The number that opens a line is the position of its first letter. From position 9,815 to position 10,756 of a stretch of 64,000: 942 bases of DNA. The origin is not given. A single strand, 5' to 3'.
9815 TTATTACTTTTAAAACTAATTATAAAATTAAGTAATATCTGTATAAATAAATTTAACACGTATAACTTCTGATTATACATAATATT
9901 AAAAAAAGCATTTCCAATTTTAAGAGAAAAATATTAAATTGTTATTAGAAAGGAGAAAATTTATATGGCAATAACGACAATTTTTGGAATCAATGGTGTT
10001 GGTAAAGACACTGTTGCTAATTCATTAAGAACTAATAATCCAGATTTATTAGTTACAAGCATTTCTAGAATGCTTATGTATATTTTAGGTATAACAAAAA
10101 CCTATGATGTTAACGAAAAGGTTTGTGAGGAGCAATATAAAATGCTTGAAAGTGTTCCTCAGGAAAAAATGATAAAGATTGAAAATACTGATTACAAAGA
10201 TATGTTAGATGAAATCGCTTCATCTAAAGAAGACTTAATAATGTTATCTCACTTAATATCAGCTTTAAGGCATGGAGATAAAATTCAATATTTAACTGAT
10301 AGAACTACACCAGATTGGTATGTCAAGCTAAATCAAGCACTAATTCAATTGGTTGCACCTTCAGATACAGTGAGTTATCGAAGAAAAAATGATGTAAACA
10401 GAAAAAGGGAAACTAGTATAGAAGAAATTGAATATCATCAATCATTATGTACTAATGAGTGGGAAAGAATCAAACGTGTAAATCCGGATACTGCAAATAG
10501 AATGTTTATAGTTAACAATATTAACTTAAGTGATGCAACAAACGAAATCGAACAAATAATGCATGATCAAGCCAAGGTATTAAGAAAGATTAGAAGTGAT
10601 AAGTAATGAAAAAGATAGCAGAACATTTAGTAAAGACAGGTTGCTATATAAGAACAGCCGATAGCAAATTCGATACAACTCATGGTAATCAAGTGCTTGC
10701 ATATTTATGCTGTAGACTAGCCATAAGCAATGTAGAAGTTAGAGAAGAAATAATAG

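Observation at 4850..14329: LysR-centred divergent 12-gene cluster: candidate import, activation and sanitation system for a non-canonical nucleobase or nucleotide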

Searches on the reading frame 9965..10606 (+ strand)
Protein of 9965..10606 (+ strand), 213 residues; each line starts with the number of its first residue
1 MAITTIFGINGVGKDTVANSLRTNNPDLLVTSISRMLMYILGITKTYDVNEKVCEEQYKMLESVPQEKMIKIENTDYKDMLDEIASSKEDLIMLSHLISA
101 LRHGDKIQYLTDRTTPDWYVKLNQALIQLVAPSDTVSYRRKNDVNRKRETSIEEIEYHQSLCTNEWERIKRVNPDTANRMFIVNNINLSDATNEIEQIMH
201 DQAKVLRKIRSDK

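Call 3: search_protein_families(library=pfam, proteins=[window:9965-10606:+], max_evalue=0.1)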
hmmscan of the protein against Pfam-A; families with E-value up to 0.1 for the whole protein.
window:9965-10606:+ (213 aa): 4 families
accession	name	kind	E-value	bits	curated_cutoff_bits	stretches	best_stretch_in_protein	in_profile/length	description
PF13238.12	AAA_18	-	0.0015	19.4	29.4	1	6-148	3-116/128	AAA domain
PF13207.12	AAA_17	-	0.0068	17.1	27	1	7-154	1-134/136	AAA domain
PF14663.11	RasGEF_N_2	-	0.021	15.6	27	1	42-109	10-78/108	Rapamycin-insensitive companion of mTOR RasGEF_N domain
PF13901.12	RH_dom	-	0.025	14.9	28.1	1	44-120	27-111/206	Rubicon Homology Domain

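Call 4: search_protein_families(library=ncbifam, proteins=[window:9965-10606:+], max_evalue=0.1)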
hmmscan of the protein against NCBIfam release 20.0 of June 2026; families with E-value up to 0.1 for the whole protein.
window:9965-10606:+ (213 aa): 1 family
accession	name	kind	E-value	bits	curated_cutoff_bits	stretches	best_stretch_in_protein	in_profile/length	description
NF003122.0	PRK04040.1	equivalog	0.012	15.1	155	1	2-161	3-150/189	adenylate kinase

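Call 15: find_homologous_proteins(query=window:9965-10606:+, max_evalue=0.001)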
Query window:9965-10606:+ (213 aa): 106 proteins with E <= 0.001 among 205 candidates.
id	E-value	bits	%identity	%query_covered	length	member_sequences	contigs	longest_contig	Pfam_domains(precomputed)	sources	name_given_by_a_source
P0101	1.1e-133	461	100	100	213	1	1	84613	-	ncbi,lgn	-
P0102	7.8e-133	458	100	100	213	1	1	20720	-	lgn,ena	-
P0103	1.6e-132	457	100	100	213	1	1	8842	-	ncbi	-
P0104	3.5e-132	456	99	100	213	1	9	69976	-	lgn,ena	-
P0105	5.0e-132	456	99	100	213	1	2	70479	-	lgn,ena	-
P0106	5.0e-132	456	99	100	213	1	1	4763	-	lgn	-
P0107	1.3e-131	454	99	100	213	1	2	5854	-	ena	-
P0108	1.8e-131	454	99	100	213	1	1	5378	-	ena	-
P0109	1.8e-131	454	98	100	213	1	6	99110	-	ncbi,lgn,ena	-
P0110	1.9e-131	454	99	100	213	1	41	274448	-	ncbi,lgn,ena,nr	ncbi:MAG: hypothetical protein UE699_02930 [Bacilli bacterium]|nr:hypothetical protein [Bacilli bact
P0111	2.7e-131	453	98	100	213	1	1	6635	-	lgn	-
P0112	2.8e-131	453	98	100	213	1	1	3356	-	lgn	-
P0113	5.0e-131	452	98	100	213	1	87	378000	-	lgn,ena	-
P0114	6.3e-131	452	99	100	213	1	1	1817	-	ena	-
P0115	6.8e-131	452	98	100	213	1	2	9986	-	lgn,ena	-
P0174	3.1e-64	234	55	93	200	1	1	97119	-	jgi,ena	-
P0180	6.7e-63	230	53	96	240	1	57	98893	PF13207.13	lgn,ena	-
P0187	5.3e-62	227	50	93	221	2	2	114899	-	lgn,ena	-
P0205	5.4e-40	155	43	96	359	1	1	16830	PF00156.34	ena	-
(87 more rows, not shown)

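Call 17: find_related_loci(query=A1, collection=genome_contigs, flank=10000)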
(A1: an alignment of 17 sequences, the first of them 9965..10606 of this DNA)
Query A1 (213 aa) in genome_contigs; peptide patterns used: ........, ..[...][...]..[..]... (x = any residue, [..] = any of these).
115 stretches matched a pattern; 4 encode a relative of the query (tblastn E <= 1e-3); 4 distinct loci.
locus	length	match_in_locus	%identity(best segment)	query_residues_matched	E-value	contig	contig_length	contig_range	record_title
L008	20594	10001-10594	59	1-198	1e-82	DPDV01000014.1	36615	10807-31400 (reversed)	MAG TPA_asm: Clostridiales bacterium isolate UBA8271 contig_737, whole genome shotgun sequence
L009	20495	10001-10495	33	3-169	1e-26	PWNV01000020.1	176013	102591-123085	MAG: Candidatus Nealsonbacteria bacterium isolate CSSed10_344R1 CS-Sed10-C11, whole genome shotgun sequence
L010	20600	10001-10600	29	3-207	1e-24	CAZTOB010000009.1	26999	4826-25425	MAG TPA_asm: uncultured Candidatus Saccharibacteria bacterium isolate SRP319275_co2_100 genome assembly, contig: NODE_11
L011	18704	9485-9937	28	1-150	4e-18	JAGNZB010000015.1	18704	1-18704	Candidatus Gracilibacteria bacterium isolate Go_SlAct_bin_456 Go_SlAct_11449_length_18704_cov_3.655811, whole genome sho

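Call 20: find_encoding_contigs(protein=P0180, flank=10000, max_places=3)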
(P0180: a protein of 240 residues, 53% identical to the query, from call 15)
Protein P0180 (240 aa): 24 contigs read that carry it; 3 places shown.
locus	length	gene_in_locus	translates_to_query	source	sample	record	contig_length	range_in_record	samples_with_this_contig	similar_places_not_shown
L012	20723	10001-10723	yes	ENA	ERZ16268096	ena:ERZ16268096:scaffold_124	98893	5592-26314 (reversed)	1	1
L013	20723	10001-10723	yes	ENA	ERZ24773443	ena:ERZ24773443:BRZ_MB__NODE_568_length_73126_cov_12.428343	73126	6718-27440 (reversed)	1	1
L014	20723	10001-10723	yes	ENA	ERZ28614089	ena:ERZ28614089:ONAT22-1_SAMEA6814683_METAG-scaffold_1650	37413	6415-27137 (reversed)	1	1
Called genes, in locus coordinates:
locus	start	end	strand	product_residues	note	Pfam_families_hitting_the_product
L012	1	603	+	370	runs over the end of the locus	PF06347:SH3_4 (faint), PF08239:SH3_3, PF00877:NLPC_P60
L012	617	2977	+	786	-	PF13567:DUF4131, PF03772:Competence, PF00753:Lactamase_B, PF12706:Lactamase_B_2 (weak)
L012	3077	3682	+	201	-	-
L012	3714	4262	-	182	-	PF01066:CDP-OH_P_transf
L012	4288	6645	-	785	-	PF01078:Mg_chelatase (faint), PF00004:AAA, PF17871:AAA_lid_9, PF00158:Sigma54_activat, PF00004:AAA, PF07724:AAA_2, PF07728:AAA_5, PF10431:ClpB_D2-small, +10 more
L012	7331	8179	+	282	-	-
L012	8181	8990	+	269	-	PF04055:Radical_SAM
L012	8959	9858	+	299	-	PF00126:HTH_1, PF03466:LysR_substrate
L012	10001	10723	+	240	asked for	PF13207:AAA_17 (weak)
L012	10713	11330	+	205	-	PF00156:Pribosyltran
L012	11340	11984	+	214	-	PF01725:Ham1p_like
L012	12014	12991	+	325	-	PF09084:NMT1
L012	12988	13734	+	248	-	PF00005:ABC_tran, PF13304:AAA_21 (faint)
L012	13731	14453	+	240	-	PF00528:BPD_transp_1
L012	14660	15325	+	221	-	PF00156:Pribosyltran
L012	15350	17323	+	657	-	PF07693:KAP_NTPase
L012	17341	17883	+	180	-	-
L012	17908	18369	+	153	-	PF00692:dUTPase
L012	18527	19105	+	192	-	PF02559:CarD_TRCF_RID, PF21095:CarD_C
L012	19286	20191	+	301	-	PF00294:PfkB, PF08543:Phos_pyr_kin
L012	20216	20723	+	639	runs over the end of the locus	PF00359:PTS_EIIA_2, PF02302:PTS_IIB, PF25554:PTS_EIIB_BC_N, PF02378:PTS_EIIC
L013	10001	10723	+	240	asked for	PF13207:AAA_17 (weak)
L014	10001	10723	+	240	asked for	PF13207:AAA_17 (weak)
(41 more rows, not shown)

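Call 21: find_encoding_contigs(protein=P0187, flank=10000, max_places=2)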
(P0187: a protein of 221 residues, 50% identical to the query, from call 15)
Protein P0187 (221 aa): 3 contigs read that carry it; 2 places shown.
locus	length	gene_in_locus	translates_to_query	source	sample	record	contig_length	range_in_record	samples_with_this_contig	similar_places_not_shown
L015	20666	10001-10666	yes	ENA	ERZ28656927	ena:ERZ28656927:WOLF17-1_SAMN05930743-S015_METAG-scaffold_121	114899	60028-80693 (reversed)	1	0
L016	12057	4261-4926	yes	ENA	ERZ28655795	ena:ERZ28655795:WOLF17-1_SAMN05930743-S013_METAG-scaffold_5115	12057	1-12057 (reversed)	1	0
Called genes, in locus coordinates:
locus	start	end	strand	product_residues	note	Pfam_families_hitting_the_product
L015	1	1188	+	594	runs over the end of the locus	-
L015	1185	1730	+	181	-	PF04167:DUF402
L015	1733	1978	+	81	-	-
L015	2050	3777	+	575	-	PF00664:ABC_membrane, PF02463:SMC_N (weak), PF03193:RsgA_GTPase (faint), PF00005:ABC_tran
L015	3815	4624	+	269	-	-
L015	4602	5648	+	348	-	PF13302:Acetyltransf_3 (weak), PF00583:Acetyltransf_1 (weak), PF13420:Acetyltransf_4 (weak)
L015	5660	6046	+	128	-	-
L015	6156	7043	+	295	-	PF00126:HTH_1, PF03466:LysR_substrate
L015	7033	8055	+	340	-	PF13489:Methyltransf_23 (weak)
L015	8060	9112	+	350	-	PF01928:CYTH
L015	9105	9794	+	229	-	PF00702:Hydrolase, PF13419:HAD_2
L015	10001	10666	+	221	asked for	-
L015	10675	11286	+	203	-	PF00156:Pribosyltran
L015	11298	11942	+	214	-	PF01725:Ham1p_like (weak)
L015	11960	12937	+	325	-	PF09084:NMT1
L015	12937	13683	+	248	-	PF00005:ABC_tran, PF13304:AAA_21 (faint)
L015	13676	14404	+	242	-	PF00528:BPD_transp_1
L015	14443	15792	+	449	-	PF13328:HD_4, PF13521:AAA_28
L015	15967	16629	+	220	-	PF01381:HTH_3, PF12844:HTH_19, PF13443:HTH_26, PF13560:HTH_31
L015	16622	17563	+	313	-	PF13349:DUF4097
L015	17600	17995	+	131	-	PF00293:NUDIX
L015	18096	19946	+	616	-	PF03717:PBP_dimer, PF00905:Transpeptidase, PF03793:PASTA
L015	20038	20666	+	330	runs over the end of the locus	PF00953:Glycos_transf_4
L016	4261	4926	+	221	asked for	-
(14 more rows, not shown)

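Call 22: find_encoding_contigs(protein=P0174, flank=10000, max_places=2)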
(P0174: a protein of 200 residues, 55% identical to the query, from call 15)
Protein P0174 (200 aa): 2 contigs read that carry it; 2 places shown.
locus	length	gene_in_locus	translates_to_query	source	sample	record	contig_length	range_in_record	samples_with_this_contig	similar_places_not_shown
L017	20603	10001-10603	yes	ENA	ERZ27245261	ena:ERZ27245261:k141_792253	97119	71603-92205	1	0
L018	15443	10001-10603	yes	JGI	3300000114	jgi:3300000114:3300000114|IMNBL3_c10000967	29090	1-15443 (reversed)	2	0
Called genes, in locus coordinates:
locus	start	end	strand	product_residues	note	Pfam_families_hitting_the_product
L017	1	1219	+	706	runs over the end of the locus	PF04760:IF2_N, PF00025:Arf (weak), PF00009:GTP_EFTU, PF01926:MMR_HSR1, PF02421:FeoB_N (weak), PF22042:EF-G_D2, PF03144:GTP_EFTU_D2 (faint), PF11987:IF-2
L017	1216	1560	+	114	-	PF02033:RBFA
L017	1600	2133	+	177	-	PF13673:Acetyltransf_10 (weak), PF00583:Acetyltransf_1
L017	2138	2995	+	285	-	PF01509:TruB_N, PF16198:TruB_C_2 (weak)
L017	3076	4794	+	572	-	PF00664:ABC_membrane, PF02463:SMC_N, PF00005:ABC_tran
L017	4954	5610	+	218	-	PF00857:Isochorismatase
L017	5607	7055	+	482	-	PF17767:NAPRTase_N, PF04095:NAPRTase (weak), PF17956:NAPRTase_C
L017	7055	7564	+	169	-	PF00293:NUDIX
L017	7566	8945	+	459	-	PF01467:CTP_transf_like, PF02540:NAD_synthase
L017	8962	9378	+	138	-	-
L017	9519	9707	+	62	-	-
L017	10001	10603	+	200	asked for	-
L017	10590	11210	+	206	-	PF00156:Pribosyltran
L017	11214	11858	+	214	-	PF01725:Ham1p_like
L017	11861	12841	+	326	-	PF09084:NMT1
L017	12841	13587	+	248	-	PF00005:ABC_tran, PF13304:AAA_21 (weak)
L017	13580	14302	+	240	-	PF00528:BPD_transp_1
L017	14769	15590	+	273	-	PF00293:NUDIX, PF19368:WHD_AraR (weak), PF21906:WHD_NrtR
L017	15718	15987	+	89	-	PF00312:Ribosomal_S15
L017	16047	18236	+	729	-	PF01138:RNase_PH, PF03725:RNase_PH_C, PF03726:PNPase, PF01138:RNase_PH, PF03725:RNase_PH_C (weak), PF00575:S1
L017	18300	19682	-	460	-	-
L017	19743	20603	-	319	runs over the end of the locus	PF02557:VanY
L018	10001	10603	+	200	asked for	-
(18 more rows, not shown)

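Call 25: search_protein_families(library=pfam, proteins=[L008:4546-5478:+, L008:5462-6022:+, L008:6134-7996:+, L008:8069-9865:+, L008:14389-14955:+, L008:15359-16927:+, L008:16930-18435:+, L012:7331-8179:+, L012:14660-15325:+, L012:17341-17883:+], max_evalue=0.01)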
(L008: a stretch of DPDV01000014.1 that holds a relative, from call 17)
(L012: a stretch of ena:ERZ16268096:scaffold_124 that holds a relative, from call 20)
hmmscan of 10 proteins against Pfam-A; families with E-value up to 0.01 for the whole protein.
L008:4546-5478:+ (310 aa): 4 families
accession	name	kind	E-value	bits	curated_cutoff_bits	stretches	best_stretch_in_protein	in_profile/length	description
PF01795.25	Methyltransf_5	-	1e-123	413.2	27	1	2-309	1-309/309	MraW methylase family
PF13847.12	Methyltransf_31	-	0.00017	21.7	27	1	31-100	13-81/145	Methyltransferase domain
PF02254.24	TrkA_N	-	0.00054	20.7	23.8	1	30-102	4-71/116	TrkA-N domain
PF06962.18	rRNA_methylase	-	0.0024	18.3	22.7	0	50-102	2-53/137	Putative rRNA methylase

L008:5462-6022:+ (186 aa): 1 family
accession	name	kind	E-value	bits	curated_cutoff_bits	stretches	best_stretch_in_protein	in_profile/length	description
PF04977.20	DivIC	-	0.0031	17.7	28.9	1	77-144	2-72/80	Septum formation initiator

L008:6134-7996:+ (620 aa): 3 families
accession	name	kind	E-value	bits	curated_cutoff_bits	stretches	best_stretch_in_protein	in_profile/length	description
PF00905.27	Transpeptidase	-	1e-70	238.8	22.1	1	303-613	3-287/299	Penicillin binding protein transpeptidase domain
PF03717.20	PBP_dimer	-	1.9e-19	71.2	24.4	1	104-257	2-177/180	Penicillin-binding Protein dimerisation domain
PF21922.1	PBP_dimer_2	-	4.5e-05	24.1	27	1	191-243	9-62/83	Penicillin binding protein A dimerisation domain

L008:8069-9865:+ (598 aa): 5 families
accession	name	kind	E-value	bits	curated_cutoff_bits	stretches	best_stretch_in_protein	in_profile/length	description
PF03466.25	LysR_substrate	-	2.2e-25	89.7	28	1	89-293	4-206/209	LysR substrate binding domain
PF04055.27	Radical_SAM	-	6.2e-25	88.7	29.5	1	309-465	2-165/166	Radical SAM superfamily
PF00126.33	HTH_1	-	9.5e-20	70.8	26.6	1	3-62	1-60/60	Bacterial regulatory helix-turn-helix protein, lysR family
PF13353.11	Fer4_12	-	2.1e-08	35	22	1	309-409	10-114/137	4Fe-4S single cluster domain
PF00497.25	SBP_bac_3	-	0.0026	17.9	26.4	0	113-378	31-98/132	Bacterial extracellular solute-binding proteins, family 3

L008:14389-14955:+ (188 aa): 2 families
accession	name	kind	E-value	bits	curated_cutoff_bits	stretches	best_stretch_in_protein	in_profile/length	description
PF01928.26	CYTH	-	6e-08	33.2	23.2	1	3-145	2-160/179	CYTH domain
PF02847.23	MA3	-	0.0013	19.1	23.2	1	139-187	35-84/113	MA3 domain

L008:15359-16927:+ (522 aa): 4 families
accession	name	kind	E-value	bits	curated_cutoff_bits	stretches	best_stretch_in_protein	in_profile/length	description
PF07508.19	Recombinase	-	7.4e-26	90.8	21.1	1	187-297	3-100/102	Recombinase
PF00239.26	Resolvase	-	4.8e-21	75.8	23.3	1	9-161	1-144/145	Resolvase, N terminal domain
PF13408.12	Zn_ribbon_recom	-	4.7e-06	27.3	25.3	1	311-377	2-57/58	Recombinase zinc beta ribbon domain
PF11648.16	RIG-I_C-RD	-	0.0013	19.4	25.6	1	274-346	19-89/117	C-terminal domain of RIG-I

L008:16930-18435:+ (501 aa): 3 families
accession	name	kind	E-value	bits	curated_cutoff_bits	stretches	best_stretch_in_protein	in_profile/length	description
PF07508.19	Recombinase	-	2.9e-21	76.1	21.1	1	184-290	7-100/102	Recombinase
PF00239.26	Resolvase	-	5.4e-20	72.4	23.3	1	8-154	3-144/145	Resolvase, N terminal domain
PF13408.12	Zn_ribbon_recom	-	1.8e-05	25.5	25.3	1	303-369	1-58/58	Recombinase zinc beta ribbon domain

L012:7331-8179:+ (282 aa): 2 families
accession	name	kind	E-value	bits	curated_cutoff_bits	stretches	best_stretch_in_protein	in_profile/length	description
PF01928.26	CYTH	-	0.00022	21.6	23.2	1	134-239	52-167/179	CYTH domain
PF21847.1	DUF6906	-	0.0033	17.7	23.6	1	123-145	13-35/50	Domain of unknown function (DUF6906)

L012:14660-15325:+ (221 aa): 5 families
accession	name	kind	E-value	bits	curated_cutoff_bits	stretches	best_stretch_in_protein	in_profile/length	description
PF00156.33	Pribosyltran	-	6.8e-08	32.4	26.3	1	128-205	43-112/158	Phosphoribosyl transferase domain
PF18912.6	DZR_2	-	4.9e-05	23.5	27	1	8-41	1-39/56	Double zinc ribbon domain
PF15610.12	PRTase_3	-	0.00022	21.1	28.7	1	127-210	85-166/264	PRTase ComF-like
PF14681.12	UPRTase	-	0.00033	20.6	27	1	163-218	103-158/206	Uracil phosphoribosyltransferase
PF15609.12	PRTase_2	-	0.0088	16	28.8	0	178-218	116-156/188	Phosphoribosyl transferase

L012:17341-17883:+ (180 aa): 0 families
